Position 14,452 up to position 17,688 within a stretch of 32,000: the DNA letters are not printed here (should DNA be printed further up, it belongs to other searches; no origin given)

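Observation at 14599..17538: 979-aa primase(AEP)-like + SF2 helicase + HKD/PLD nuclease fusion: candidate single-protein conflict/defence system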

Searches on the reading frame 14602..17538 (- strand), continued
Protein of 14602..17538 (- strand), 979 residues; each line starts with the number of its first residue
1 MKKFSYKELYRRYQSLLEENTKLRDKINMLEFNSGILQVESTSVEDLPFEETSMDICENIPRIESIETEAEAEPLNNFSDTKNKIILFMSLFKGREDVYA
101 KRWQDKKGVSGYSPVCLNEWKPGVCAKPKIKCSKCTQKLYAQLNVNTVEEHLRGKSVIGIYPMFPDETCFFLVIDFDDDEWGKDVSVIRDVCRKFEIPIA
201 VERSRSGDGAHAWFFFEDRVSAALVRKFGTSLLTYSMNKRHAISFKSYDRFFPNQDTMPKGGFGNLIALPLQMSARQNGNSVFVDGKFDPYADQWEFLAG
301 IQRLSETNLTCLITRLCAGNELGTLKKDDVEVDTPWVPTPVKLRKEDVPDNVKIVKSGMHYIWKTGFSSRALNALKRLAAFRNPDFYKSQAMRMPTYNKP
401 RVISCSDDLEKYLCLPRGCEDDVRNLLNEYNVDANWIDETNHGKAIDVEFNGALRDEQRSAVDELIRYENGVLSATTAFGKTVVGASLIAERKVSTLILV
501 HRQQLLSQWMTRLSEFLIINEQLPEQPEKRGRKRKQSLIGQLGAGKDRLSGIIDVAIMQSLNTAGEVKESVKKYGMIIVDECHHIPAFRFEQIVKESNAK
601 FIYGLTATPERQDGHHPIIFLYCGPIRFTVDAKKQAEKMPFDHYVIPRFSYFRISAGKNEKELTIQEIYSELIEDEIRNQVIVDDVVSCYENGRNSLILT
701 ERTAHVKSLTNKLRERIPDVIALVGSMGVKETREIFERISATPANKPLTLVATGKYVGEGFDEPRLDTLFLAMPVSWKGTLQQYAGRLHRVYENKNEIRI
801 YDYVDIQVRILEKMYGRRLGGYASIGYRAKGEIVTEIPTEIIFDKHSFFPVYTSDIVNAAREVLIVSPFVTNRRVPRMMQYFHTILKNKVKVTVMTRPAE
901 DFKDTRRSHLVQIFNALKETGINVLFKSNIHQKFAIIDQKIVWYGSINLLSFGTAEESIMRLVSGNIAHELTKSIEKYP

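Call 54: get_annotated_region(hit=H4, flank=8000)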
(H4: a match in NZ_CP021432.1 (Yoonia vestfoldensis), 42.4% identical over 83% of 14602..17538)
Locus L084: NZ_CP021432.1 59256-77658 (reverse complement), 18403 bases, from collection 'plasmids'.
description: Yoonia vestfoldensis strain SMR4r plasmid pSMR4r-1, complete sequence
organism: Yoonia vestfoldensis (NCBI taxid 245188)
taxonomy: Bacteria; Pseudomonadota; Alphaproteobacteria; Rhodobacterales; Paracoccaceae; Yoonia; Yoonia vestfoldensis
host: -; source: Skeletonema marinoi strain RO5AC,Cell culture,Top-layer sediments; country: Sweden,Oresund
typing (MOB-suite, as given by PLSDB): mobilizable; replicon rep_cluster_579; relaxase MOBP
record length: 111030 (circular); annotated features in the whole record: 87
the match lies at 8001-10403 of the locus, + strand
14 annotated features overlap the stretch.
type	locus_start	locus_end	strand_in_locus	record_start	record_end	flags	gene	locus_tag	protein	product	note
CDS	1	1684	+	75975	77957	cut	-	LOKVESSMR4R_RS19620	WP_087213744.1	ParB/RepB/Spo0J family partition protein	-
CDS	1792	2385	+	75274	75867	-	-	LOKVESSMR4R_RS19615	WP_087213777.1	regulator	-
CDS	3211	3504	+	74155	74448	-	-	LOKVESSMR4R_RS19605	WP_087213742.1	type II toxin-antitoxin system RelB/DinJ family antitoxin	GO:0006355 - regulation of DNA-templated transcription [Evidence IEA]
CDS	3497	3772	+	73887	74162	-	-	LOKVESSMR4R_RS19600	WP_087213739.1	type II toxin-antitoxin system RelE/ParE family toxin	GO:0030541 - plasmid partitioning [Evidence IEA]; GO:0051290 - protein heterotetramerization [Evidence IEA]; GO:0009432 ...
CDS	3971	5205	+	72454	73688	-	-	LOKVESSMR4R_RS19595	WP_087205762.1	IS3 family transposase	-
CDS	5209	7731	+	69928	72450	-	-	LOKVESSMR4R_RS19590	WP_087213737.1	strawberry notch-like NTP hydrolase domain-containing protein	-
CDS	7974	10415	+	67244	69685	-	-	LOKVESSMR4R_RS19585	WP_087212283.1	DEAD/DEAH box helicase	-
CDS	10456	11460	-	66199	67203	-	-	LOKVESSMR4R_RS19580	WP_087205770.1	tyrosine-type recombinase/integrase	GO:0015074 - DNA integration [Evidence IEA]; GO:0006310 - DNA recombination [Evidence IEA]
CDS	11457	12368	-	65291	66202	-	-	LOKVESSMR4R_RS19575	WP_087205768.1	tyrosine-type recombinase/integrase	GO:0015074 - DNA integration [Evidence IEA]; GO:0006310 - DNA recombination [Evidence IEA]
CDS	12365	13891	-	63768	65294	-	-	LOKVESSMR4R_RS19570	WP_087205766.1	tyrosine-type recombinase/integrase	GO:0015074 - DNA integration [Evidence IEA]; GO:0006310 - DNA recombination [Evidence IEA]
CDS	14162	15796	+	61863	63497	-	-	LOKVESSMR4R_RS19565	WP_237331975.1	strawberry notch C-terminal domain-containing protein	-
CDS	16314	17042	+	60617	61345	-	-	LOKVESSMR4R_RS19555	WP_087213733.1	DUF736 family protein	-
CDS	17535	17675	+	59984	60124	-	-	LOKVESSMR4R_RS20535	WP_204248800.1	hypothetical protein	-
CDS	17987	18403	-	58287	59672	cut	-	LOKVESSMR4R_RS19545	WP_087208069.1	transposase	GO:0006313 - DNA transposition [Evidence IEA]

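Call 55: get_annotated_region(hit=H14, flank=8000)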
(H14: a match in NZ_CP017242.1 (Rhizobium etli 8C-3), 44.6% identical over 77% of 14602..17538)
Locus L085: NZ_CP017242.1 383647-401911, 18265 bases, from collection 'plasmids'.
description: Rhizobium etli 8C-3 plasmid pRsp8C3a, complete sequence
organism: Rhizobium etli 8C-3 (NCBI taxid 538025)
taxonomy: Bacteria; Pseudomonadota; Alphaproteobacteria; Hyphomicrobiales; Rhizobiaceae; Rhizobium; Rhizobium etli; Rhizobium etli 8C-3
host: -; source: Phaseolus vulgaris,cell culture; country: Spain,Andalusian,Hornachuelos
typing (MOB-suite, as given by PLSDB): conjugative; relaxase MOBQ; mating-pair formation MPF_T
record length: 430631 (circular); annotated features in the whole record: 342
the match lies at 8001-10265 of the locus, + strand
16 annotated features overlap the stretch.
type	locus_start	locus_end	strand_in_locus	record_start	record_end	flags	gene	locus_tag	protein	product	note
CDS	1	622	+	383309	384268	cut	-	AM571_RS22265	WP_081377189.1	SDR family NAD(P)-dependent oxidoreductase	-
CDS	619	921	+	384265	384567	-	-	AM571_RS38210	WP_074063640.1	TetR/AcrR family transcriptional regulator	GO:0006355 - regulation of DNA-templated transcription [Evidence IEA]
CDS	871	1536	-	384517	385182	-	-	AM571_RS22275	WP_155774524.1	IS6 family transposase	-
CDS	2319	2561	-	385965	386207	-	-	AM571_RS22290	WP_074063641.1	hypothetical protein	-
CDS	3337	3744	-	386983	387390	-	-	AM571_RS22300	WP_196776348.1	GNAT family N-acetyltransferase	-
CDS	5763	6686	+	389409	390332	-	-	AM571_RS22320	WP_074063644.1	zincin-like metallopeptidase domain-containing protein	-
CDS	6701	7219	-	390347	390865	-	-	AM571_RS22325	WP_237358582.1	MerR family DNA-binding protein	-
CDS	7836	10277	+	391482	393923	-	-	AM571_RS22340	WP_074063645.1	DEAD/DEAH box helicase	-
CDS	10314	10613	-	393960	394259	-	-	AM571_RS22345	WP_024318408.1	DUF736 domain-containing protein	-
CDS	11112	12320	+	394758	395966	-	-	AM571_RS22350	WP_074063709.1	tyrosine-type recombinase/integrase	GO:0015074 - DNA integration [Evidence IEA]; GO:0006310 - DNA recombination [Evidence IEA]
CDS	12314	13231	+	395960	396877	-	-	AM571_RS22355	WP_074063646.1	tyrosine-type recombinase/integrase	GO:0015074 - DNA integration [Evidence IEA]; GO:0006310 - DNA recombination [Evidence IEA]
CDS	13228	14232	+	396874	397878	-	-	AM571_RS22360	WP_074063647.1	tyrosine-type recombinase/integrase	GO:0015074 - DNA integration [Evidence IEA]; GO:0006310 - DNA recombination [Evidence IEA]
CDS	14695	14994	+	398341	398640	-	-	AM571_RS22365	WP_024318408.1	DUF736 domain-containing protein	-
CDS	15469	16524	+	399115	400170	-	-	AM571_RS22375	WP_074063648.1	DUF977 family protein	-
CDS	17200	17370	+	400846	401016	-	-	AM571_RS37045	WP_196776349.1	hypothetical protein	-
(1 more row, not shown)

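Call 62: predict_structure(alignment_id=A4)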
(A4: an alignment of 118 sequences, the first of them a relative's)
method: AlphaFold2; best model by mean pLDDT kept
length: 979 residues; sequences in the alignment: 118
mean_pLDDT: 77.0   pTM: 0.55
mean pLDDT of the five models: 77.0, 76.5, 73.7, 72.3, 70.2
residues with pLDDT >= 90: 251; 70-90: 461; 50-70: 182; < 50: 85
segments of 3 or more residues with pLDDT < 50: 1-3, 35-71, 257-265, 329-339, 639-641, 823-826, 828-837, 977-979
pLDDT, mean of each block of 10 residues (from residue 1): 60 87 84 48 29 28 31 74 89 85 76 78 65 71 89 86 86 86 91 93 86 94 88 81 74 58 54 82 90 91 92 75 52 39 82 91 89 83 69 64 71 88 89 92 91 89 92 80 94 93 83 90 63 65 61 83 78 90 62 84 79 60 80 56 65 66 76 87 92 89 89 92 81 82 86 71 75 65 66 70 75 60 48 46 75 91 93 89 91 94 84 93 89 88 84 68 77 65
secondary structure, 60 per line:
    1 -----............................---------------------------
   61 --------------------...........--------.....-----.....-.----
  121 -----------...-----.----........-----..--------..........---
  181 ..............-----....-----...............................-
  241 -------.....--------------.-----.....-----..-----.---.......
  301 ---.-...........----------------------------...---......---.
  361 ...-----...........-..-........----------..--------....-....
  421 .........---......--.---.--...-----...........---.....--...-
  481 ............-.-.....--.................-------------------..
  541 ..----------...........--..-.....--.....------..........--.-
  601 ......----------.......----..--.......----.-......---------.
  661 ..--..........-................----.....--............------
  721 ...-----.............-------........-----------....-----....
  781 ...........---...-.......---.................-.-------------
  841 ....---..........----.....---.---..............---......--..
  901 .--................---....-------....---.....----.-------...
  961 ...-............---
elements in order (helices of 4 or more, strands of 3 or more residues): H6-33 H81-91 E100-104 E110-114 H145-152 E168-177 H181-194 E200-203 E209-221 H222-239 E248-252 H273-277 H294-300 H306-316 E351-356 E360-363 H369-379 H384-391 E412-415 H417-429 E433-438 E448-450 H456-466 E470-474 H481-492 E496-500 H503-516 E517-519 E539-542 E553-557 H558-561 H569-573 E576-580 H587-596 E601-606 H617-623 H632-638 E645-650 H665-674 H676-691 E696-700 H703-714 E721-723 H729-741 E749-753 E768-771 H777-791 E799-805 H809-825 E841-844 H848-857 E862-866 H874-887 E891-896 H904-919 E923-926 E934-937 E941-945 E958-963 H965-976

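Call 65: find_encoding_contigs(protein=P0008, flank=8000, max_places=2)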
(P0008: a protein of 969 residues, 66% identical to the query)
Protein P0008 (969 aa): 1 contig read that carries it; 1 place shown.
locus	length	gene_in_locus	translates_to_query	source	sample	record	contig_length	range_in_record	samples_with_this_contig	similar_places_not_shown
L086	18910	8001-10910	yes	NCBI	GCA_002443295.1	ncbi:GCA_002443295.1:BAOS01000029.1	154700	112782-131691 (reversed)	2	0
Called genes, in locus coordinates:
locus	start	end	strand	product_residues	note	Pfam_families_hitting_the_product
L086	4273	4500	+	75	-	-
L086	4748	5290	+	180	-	PF07998:Peptidase_M54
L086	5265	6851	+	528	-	PF02518:HATPase_c, PF13589:HATPase_c_3, PF09239:Topo-VIb_trans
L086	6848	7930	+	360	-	PF04406:TP6A_N, PF20768:Topo_VI_alpha, PF21180:TOP6A-Spo11_Toprim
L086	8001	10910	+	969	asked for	PF22548:AEP-TOTE, PF00270:DEAD, PF04851:ResIII, PF13091:PLDc_2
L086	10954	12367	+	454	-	PF26299:MurL_N, PF26298:MurL_epimerase_C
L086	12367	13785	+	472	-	PF21799:MurD-like_N (weak), PF08245:Mur_ligase_M, PF02875:Mur_ligase_C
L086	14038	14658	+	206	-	PF01726:LexA_DNA_bind, PF00717:Peptidase_S24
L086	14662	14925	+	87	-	-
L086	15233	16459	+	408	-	PF00817:IMS, PF11798:IMS_HHH (weak), PF21999:IMS_HHH_1, PF11799:IMS_C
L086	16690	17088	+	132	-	PF05523:FdtA (weak), PF14667:Polysacc_synt_C, PF00190:Cupin_1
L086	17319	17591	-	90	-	-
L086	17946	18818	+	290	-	PF00005:ABC_tran, PF13304:AAA_21 (faint)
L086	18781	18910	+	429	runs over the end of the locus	PF12679:ABC2_membrane_2 (weak)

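Call 66: find_encoding_contigs(protein=P0006, flank=8000, max_places=2)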
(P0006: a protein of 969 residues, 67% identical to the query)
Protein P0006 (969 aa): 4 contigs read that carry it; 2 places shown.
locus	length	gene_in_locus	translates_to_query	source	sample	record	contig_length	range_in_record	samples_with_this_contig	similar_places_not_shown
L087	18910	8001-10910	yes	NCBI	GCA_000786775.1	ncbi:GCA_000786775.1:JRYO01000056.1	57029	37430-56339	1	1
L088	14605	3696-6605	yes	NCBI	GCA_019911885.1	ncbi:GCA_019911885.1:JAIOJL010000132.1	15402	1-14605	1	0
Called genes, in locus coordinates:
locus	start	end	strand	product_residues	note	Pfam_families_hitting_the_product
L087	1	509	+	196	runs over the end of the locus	PF00475:IGPD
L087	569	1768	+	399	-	-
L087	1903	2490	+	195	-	PF00383:dCMP_cyt_deam_1, PF14437:MafB19-deam (weak)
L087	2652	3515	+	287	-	-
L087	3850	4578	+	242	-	PF04555:XhoI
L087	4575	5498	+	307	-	PF01170:UPF0020 (faint), PF08241:Methyltransf_11 (faint), PF13649:Methyltransf_25 (faint), PF01555:N6_N4_Mtase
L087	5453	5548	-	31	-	-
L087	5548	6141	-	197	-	-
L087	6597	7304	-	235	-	PF07589:PEP_exosort_dom (weak)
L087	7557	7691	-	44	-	-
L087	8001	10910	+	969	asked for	PF22548:AEP-TOTE, PF00271:Helicase_C (faint), PF00270:DEAD, PF04851:ResIII, PF13091:PLDc_2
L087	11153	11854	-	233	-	PF00005:ABC_tran, PF08352:oligo_HPY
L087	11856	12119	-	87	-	PF00005:ABC_tran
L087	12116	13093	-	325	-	PF00005:ABC_tran, PF13304:AAA_21 (weak), PF08352:oligo_HPY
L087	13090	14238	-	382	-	PF00528:BPD_transp_1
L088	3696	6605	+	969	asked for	PF22548:AEP-TOTE, PF00271:Helicase_C (faint), PF00270:DEAD, PF04851:ResIII, PF13091:PLDc_2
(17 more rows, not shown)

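Call 67: find_encoding_contigs(protein=P0009, flank=8000, max_places=2)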
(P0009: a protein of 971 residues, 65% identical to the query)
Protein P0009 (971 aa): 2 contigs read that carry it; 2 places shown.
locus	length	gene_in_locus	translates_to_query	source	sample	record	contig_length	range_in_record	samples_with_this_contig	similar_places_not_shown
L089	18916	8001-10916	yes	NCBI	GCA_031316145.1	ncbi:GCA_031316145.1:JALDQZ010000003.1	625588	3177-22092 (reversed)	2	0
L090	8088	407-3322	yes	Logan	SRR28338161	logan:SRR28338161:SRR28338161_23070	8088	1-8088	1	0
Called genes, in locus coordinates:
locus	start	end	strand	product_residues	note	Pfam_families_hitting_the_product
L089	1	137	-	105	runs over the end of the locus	PF03894:XFP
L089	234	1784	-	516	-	PF00117:GATase, PF07722:Peptidase_C26 (weak), PF02540:NAD_synthase (weak), PF00958:GMP_synt_C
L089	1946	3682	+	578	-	-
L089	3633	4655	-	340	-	PF02743:dCache_1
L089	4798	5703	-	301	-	-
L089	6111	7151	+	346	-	-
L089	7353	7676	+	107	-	-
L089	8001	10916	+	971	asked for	PF22548:AEP-TOTE, PF00271:Helicase_C (faint), PF00270:DEAD, PF04851:ResIII, PF13091:PLDc_2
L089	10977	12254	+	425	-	PF01979:Amidohydro_1, PF07969:Amidohydro_3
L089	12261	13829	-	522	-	PF14134:DUF4301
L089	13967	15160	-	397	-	PF01266:DAO, PF01946:Thi4 (faint)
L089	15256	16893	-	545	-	PF00375:SDF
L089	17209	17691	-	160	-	PF03473:MOSC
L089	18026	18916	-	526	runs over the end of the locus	PF02028:BCCT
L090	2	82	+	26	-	?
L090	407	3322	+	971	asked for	PF22548:AEP-TOTE, PF00271:Helicase_C (faint), PF00270:DEAD, PF04851:ResIII, PF13091:PLDc_2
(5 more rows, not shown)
